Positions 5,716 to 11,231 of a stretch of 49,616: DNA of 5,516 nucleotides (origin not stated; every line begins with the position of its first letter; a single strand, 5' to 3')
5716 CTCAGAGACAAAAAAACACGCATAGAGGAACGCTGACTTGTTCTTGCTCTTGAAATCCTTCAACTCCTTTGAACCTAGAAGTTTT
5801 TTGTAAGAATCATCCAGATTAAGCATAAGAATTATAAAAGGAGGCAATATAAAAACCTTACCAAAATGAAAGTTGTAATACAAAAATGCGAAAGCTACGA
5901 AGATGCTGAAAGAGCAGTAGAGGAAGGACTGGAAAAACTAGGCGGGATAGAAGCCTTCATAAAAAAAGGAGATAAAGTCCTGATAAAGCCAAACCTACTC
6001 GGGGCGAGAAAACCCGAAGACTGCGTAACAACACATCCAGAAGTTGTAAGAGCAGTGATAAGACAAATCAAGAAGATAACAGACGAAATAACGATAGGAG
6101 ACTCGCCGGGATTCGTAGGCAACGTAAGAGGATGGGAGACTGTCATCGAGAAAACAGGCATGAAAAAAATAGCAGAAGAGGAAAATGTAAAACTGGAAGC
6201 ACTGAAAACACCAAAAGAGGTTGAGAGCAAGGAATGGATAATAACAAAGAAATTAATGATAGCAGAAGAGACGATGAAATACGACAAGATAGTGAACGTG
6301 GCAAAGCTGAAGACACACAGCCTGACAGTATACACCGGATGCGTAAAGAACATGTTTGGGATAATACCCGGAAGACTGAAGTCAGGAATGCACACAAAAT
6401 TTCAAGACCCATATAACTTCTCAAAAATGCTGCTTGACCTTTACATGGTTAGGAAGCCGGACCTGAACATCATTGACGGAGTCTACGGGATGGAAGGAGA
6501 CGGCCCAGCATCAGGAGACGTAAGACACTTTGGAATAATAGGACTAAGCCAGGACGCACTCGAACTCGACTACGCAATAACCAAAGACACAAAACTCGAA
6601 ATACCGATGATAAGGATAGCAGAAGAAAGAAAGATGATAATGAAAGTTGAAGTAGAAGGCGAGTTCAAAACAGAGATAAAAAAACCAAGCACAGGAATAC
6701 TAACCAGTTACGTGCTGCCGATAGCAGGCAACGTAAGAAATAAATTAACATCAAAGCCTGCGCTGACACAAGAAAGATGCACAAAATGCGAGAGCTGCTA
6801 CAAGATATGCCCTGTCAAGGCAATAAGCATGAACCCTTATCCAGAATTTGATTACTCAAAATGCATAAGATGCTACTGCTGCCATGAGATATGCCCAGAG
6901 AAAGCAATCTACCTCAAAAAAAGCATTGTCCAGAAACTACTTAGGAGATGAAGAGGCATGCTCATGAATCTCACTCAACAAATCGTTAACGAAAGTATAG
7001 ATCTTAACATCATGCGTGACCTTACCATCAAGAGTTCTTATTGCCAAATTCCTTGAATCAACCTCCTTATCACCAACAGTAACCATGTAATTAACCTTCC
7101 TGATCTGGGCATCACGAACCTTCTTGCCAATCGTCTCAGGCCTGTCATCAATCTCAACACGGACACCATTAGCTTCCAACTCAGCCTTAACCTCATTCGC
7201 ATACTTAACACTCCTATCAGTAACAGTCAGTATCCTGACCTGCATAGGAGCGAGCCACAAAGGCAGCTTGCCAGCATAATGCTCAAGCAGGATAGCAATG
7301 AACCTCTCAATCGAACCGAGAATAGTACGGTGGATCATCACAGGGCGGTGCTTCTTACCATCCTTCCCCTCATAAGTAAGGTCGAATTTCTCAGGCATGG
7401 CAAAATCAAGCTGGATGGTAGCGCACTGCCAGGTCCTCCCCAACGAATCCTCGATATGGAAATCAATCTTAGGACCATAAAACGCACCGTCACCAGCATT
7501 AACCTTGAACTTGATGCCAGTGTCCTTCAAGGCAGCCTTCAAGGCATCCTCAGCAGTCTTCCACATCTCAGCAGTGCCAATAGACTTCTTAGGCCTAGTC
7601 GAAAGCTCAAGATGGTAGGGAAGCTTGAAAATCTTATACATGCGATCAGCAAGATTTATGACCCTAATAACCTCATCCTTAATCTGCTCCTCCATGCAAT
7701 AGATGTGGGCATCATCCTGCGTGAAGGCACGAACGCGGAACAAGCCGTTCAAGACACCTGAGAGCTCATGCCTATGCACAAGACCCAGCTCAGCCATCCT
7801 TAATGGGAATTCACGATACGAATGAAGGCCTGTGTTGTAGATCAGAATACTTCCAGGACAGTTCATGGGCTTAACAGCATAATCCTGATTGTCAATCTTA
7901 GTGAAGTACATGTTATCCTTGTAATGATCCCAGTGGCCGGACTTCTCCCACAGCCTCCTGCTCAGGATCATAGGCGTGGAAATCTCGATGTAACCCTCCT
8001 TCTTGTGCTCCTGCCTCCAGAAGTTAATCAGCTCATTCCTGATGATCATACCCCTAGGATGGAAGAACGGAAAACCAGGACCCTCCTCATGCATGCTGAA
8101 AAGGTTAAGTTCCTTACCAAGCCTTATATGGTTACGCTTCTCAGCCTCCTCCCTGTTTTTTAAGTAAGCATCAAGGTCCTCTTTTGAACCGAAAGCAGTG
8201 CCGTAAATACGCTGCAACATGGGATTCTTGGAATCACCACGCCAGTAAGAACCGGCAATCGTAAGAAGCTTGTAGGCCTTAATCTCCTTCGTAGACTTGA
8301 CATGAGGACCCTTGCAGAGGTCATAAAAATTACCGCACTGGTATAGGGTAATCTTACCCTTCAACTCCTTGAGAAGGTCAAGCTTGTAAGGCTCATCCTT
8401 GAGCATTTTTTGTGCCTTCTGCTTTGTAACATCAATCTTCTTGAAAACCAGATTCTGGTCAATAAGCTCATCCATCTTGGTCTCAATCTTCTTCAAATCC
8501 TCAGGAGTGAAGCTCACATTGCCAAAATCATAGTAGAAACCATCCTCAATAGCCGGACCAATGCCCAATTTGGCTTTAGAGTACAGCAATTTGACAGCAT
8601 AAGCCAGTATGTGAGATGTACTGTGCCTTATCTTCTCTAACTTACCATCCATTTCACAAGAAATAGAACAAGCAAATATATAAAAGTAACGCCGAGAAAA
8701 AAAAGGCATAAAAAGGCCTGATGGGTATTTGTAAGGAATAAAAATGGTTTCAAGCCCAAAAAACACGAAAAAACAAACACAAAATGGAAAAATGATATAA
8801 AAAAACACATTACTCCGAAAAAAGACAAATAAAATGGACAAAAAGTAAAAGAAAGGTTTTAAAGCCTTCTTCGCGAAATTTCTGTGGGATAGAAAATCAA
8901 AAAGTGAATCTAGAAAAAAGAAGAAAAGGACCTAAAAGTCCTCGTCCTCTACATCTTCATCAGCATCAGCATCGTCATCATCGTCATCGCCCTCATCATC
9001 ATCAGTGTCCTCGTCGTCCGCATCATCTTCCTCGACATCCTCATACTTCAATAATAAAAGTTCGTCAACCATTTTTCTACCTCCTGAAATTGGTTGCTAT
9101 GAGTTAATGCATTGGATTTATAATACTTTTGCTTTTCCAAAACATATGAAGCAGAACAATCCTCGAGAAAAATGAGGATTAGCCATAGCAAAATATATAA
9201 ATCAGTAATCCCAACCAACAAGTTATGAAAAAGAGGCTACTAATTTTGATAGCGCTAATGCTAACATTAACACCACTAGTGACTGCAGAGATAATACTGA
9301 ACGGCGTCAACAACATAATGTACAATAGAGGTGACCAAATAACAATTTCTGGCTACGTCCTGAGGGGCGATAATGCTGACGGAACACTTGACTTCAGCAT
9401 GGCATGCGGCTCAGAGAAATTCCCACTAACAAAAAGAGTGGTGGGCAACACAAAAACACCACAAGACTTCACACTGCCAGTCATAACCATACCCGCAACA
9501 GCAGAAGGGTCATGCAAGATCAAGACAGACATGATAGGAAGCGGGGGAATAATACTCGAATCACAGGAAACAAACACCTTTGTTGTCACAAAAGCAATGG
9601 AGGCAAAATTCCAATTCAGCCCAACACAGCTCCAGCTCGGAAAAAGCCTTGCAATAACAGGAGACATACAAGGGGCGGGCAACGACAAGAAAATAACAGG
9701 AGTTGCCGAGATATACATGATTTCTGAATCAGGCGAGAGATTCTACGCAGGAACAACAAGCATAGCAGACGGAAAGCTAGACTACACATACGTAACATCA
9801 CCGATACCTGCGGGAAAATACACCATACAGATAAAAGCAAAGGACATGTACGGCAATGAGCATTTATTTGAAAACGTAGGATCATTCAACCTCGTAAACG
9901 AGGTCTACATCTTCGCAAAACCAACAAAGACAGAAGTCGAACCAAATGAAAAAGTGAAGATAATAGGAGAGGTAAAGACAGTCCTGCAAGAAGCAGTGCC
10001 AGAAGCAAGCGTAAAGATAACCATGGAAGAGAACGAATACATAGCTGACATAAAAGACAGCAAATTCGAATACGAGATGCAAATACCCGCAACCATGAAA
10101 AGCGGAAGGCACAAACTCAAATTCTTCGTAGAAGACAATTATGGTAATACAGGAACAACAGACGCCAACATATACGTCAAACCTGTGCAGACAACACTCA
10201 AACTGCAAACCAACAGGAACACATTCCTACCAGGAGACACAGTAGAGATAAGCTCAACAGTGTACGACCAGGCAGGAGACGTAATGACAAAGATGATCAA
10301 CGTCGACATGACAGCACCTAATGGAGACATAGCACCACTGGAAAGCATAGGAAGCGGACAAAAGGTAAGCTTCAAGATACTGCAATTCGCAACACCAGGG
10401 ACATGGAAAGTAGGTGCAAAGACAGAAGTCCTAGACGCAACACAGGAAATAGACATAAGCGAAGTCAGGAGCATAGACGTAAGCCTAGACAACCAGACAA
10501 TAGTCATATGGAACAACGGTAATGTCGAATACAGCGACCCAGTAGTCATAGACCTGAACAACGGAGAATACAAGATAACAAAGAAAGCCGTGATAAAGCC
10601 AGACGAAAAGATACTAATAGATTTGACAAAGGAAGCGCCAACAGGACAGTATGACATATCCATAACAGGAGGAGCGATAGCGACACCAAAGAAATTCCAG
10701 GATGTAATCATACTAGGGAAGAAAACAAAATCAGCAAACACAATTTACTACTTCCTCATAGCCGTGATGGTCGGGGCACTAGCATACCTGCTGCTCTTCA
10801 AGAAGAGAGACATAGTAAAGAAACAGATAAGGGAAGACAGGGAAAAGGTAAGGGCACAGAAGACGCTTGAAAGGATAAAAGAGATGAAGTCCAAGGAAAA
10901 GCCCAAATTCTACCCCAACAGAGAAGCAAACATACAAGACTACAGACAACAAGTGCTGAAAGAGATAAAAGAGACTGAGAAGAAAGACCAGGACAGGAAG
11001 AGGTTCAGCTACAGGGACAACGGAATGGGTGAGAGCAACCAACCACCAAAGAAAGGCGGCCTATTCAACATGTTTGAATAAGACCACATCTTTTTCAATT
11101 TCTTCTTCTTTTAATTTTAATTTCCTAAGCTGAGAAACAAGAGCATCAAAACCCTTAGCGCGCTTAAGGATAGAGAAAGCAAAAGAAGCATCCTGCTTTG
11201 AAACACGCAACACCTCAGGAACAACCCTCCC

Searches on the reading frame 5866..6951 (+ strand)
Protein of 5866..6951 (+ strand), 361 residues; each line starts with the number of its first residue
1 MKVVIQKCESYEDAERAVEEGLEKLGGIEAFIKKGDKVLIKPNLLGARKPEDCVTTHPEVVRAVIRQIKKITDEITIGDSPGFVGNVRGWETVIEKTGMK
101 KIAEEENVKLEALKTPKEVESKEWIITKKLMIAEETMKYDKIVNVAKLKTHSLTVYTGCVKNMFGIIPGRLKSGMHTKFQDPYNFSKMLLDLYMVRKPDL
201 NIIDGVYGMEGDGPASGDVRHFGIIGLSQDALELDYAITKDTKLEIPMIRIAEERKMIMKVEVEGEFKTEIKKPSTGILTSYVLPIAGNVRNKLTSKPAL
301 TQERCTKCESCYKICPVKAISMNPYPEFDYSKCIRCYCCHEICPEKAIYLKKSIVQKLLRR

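Call 100: search_protein_families(library=pfam, proteins=[window:5866-6951:+], max_evalue=0.001)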
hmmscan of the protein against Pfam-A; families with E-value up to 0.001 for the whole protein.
window:5866-6951:+ (361 aa): 10 families
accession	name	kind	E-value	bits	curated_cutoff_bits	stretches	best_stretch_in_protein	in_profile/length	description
PF04015.17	DUF362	-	4.4e-56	190.5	24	1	38-239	1-199/200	Domain of unknown function (DUF362)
PF00037.32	Fer4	-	4e-11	42.7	21.1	2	302-321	5-24/24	4Fe-4S binding domain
PF12837.12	Fer4_6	-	5.5e-08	32.8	25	0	326-348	2-24/24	4Fe-4S binding domain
PF12797.12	Fer4_2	-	1.4e-06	28.3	24.5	0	324-345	1-22/22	4Fe-4S binding domain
PF12838.12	Fer4_7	-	2e-06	28.6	27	1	304-347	1-52/52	4Fe-4S dicluster domain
PF14697.11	Fer4_21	-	1.3e-05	25.7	35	1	301-348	4-57/59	4Fe-4S dicluster domain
PF13237.11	Fer4_10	-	1.9e-05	24.9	25.5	1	301-344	5-53/53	4Fe-4S dicluster domain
PF13187.11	Fer4_9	-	3.4e-05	24.2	27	1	304-348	1-52/52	4Fe-4S dicluster domain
PF13183.11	Fer4_8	-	0.00016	22.6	27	0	303-317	52-66/68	4Fe-4S dicluster domain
PF13484.11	Fer4_16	-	0.00025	22.2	30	1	304-334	1-30/66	4Fe-4S double cluster binding domain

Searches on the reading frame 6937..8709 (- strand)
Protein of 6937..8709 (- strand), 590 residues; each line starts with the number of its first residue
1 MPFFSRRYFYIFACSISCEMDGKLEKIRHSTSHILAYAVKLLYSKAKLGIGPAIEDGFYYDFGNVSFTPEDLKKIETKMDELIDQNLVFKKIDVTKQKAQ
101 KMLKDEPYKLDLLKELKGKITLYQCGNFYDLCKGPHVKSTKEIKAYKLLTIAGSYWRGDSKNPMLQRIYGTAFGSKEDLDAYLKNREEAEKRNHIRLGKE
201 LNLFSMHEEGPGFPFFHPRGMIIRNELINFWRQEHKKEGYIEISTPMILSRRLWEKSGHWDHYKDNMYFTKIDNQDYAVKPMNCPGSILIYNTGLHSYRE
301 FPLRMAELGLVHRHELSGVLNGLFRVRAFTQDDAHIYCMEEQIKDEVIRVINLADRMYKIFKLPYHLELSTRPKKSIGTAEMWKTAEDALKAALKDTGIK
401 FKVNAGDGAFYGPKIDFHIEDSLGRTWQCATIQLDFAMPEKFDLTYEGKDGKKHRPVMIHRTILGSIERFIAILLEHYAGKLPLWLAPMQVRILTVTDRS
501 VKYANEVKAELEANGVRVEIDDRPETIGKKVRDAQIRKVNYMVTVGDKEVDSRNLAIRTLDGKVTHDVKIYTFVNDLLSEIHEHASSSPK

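Call 100: search_protein_families(library=pfam, proteins=[window:6937-8709:-], max_evalue=0.001)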
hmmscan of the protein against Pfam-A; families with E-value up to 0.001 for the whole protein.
window:6937-8709:- (590 aa): 3 families
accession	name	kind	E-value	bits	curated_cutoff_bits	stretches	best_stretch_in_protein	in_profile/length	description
PF00587.30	tRNA-synt_2b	-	3.8e-47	161.1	29.3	1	268-478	1-179/179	tRNA synthetase class II core domain (G, H, P, S and T)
PF03129.25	HGTP_anticodon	-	2.8e-20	72.7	21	1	490-577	1-91/94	Anticodon binding domain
PF07973.19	tRNA_SAD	-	3.5e-17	62.5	24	1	120-169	1-44/44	Threonyl and Alanyl tRNA synthetase second additional domain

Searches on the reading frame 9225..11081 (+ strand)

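Call 100: search_protein_families(library=pfam, proteins=[window:9225-11081:+], max_evalue=0.001)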
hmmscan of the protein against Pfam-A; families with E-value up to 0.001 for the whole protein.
window:9225-11081:+ (618 aa): 4 families
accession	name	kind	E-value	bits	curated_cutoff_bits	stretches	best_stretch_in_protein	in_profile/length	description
PF01835.25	MG2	-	3.2e-08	34.3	32.8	0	327-400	4-82/96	MG2 domain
PF19077.6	Big_13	-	6.9e-08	33.3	27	0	259-314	37-96/102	Bacterial Ig-like domain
PF15418.12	DUF4625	-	4.6e-05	24.1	27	0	271-318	83-130/131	Domain of unknown function (DUF4625)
PF07495.19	Y_Y_Y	-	6.6e-05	23.2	26.6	1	188-212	29-53/65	Y_Y_Y domain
